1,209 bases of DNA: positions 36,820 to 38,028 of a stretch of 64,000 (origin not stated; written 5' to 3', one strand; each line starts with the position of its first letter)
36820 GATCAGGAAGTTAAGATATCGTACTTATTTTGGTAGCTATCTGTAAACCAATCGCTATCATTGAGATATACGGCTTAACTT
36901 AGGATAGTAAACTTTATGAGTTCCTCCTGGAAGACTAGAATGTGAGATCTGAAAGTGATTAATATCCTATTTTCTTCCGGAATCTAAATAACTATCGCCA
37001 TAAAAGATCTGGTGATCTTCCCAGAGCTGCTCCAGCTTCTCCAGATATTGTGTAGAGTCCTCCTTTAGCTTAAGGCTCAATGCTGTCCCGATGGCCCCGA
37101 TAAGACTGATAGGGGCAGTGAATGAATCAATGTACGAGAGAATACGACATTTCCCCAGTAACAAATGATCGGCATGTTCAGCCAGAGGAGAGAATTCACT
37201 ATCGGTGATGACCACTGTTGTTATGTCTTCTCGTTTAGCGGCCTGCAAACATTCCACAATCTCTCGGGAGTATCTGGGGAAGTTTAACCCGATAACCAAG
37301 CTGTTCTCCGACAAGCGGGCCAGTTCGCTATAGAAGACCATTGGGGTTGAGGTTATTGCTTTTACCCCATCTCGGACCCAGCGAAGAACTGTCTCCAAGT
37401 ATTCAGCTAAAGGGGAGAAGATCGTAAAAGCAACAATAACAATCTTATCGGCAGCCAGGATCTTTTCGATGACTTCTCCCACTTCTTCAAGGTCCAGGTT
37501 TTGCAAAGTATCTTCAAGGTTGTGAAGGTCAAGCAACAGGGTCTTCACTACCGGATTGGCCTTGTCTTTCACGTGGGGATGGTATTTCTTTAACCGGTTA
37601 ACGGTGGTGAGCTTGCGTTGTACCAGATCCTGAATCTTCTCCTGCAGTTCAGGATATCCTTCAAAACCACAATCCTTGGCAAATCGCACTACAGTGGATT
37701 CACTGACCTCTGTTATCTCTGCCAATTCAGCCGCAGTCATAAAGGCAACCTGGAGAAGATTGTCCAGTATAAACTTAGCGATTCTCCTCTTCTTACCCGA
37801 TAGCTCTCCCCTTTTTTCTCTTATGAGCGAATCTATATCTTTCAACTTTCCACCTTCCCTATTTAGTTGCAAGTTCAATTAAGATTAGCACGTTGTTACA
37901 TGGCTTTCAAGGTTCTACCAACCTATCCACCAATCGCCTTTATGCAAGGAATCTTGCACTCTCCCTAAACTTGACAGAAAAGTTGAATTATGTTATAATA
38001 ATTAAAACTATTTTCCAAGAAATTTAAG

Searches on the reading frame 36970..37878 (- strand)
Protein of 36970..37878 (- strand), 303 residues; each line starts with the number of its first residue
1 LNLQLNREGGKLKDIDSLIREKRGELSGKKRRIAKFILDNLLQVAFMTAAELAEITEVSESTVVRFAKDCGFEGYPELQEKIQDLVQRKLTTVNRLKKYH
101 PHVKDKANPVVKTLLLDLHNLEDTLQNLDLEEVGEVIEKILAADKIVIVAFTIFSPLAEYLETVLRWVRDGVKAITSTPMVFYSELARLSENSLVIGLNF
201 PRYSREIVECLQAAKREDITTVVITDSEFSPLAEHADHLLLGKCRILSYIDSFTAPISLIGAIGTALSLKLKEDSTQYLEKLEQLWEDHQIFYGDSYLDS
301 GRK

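Call 5: search_protein_families(library=pfam, proteins=[window:36970-37878:-], max_evalue=0.1)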
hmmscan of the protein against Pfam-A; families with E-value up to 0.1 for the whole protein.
window:36970-37878:- (303 aa): 8 families
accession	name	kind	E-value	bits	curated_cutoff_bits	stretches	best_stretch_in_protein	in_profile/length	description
PF01418.23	HTH_6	-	2.1e-13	50.5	28.3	1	17-84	5-72/77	Helix-turn-helix domain, rpiR family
PF01380.27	SIS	-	9.5e-12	45.3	25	1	141-261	3-126/131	SIS domain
PF08279.18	HTH_11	-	0.0024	18.2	25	1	38-65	6-34/55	HTH domain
PF12728.13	HTH_17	-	0.0045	17.7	27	0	46-68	1-23/51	Helix-turn-helix domain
PF13022.12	HTH_Tnp_1_2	-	0.01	16.4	27.9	1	21-95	3-73/122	Helix-turn-helix of insertion element transposase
PF12710.13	HAD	-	0.02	15.7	27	1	201-299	83-184/189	haloacid dehalogenase-like hydrolase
PF05732.17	RepL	-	0.065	13.2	20.3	0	27-65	54-94/164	Firmicute plasmid replication protein (RepL)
PF04513.17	Baculo_PEP_C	-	0.096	13.2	38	0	46-128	30-111/140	Baculovirus polyhedron envelope protein, PEP, C terminus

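Call 6: search_protein_families(library=ncbifam, proteins=[window:36970-37878:-], max_evalue=0.1)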
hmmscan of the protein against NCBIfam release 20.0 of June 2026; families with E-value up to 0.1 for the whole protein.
window:36970-37878:- (303 aa): 10 families
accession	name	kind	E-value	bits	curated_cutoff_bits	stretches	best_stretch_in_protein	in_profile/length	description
NF008458.0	PRK11337.1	equivalog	2.2e-16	59.7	378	1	13-240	14-237/293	MurR/RpiR family transcriptional regulator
NF008451.0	PRK11302.1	subfamily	2.3e-15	56.8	296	1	19-240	7-223/286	transcriptional regulator HexR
NF040776.2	AlsR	equivalog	3.9e-13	49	400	1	17-241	6-226/279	transcriptional repressor AlsR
NF008590.0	PRK11557.1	equivalog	6.7e-13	48.7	355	1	19-240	7-228/282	MurR/RpiR family transcriptional regulator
NF012026.0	PRK15482.1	equivalog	5e-10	39.3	408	1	19-239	7-230/285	HTH-type transcriptional regulator MurR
NF010701.0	PRK14101.1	equivalog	5.7e-09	34.7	920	1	6-240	334-563/638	bifunctional transcriptional regulator/glucokinase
NF046014.1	sap1_reg_SapR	equivalog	9.7e-09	35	500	1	22-258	8-259/295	sap1 transcriptional regulator SapR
NF046059.1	NagB_SO3506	equivalog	0.00097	18.5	430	1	174-240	71-135/330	glucosamine-6-phosphate deaminase NagB-II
TIGR01764.1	excise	domain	0.039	14.3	28.8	0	46-69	1-24/49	excisionase family DNA-binding protein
TIGR01488.1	HAD-SF-IB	subfamily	0.099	12.6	45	0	205-243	76-114/177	HAD-IB family phosphatase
